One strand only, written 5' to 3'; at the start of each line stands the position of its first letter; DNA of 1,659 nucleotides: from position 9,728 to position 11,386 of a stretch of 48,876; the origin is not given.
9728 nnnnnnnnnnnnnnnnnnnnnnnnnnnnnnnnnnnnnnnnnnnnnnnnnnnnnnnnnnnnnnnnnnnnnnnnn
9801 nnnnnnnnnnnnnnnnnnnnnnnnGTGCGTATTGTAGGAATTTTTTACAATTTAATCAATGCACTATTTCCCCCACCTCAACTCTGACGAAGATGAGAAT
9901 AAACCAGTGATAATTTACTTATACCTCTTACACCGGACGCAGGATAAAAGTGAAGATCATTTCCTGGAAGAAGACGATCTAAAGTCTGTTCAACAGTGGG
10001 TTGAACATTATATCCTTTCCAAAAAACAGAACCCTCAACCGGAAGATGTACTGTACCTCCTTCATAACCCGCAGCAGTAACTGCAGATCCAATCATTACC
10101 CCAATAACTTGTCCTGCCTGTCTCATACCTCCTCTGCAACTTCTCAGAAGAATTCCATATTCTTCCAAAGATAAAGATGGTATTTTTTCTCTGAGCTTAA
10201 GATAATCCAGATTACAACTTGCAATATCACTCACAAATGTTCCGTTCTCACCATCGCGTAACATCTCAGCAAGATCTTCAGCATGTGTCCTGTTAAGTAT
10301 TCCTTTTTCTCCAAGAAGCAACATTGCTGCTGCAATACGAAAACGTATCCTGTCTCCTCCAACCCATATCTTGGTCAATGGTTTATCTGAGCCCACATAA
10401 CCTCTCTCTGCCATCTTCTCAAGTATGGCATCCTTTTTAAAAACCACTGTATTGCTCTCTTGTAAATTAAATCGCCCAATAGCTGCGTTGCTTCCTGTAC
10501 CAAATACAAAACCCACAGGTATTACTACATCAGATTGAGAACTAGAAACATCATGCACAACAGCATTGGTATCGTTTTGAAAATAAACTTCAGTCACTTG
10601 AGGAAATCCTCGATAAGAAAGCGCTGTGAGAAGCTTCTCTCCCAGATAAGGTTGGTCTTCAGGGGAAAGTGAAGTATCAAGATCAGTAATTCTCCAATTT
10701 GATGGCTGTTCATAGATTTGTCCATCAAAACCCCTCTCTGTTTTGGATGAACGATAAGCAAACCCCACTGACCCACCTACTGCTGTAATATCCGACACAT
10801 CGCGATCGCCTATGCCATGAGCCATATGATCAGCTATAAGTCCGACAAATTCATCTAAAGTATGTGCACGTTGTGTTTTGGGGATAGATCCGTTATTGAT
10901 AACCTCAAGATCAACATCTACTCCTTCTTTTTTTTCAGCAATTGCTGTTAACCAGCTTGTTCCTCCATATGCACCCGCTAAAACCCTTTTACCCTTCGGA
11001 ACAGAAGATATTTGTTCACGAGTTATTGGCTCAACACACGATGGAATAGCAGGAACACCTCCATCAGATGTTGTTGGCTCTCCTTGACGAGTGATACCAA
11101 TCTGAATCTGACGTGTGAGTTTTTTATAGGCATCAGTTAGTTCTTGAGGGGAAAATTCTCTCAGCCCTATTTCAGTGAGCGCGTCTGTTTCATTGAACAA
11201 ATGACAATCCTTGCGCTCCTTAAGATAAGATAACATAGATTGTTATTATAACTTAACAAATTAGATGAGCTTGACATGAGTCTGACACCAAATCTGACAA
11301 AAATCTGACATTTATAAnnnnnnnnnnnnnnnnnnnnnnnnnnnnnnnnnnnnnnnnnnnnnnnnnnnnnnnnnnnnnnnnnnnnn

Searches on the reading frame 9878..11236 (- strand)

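Call 7: search_protein_families(library=pfam, proteins=[window:9878-11236:-], max_evalue=0.001)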
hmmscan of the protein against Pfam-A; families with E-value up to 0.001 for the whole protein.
window:9878-11236:- (452 aa): 0 families

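Call 70: search_protein_families(library=pfam, proteins=[window:9878-11236:-], max_evalue=0.1)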
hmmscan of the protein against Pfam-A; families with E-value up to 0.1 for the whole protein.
window:9878-11236:- (452 aa): 1 family
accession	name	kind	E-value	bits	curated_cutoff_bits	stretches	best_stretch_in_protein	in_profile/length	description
PF20837.2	P1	-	0.099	11.2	27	0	266-330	690-751/757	Major inner capsid protein P1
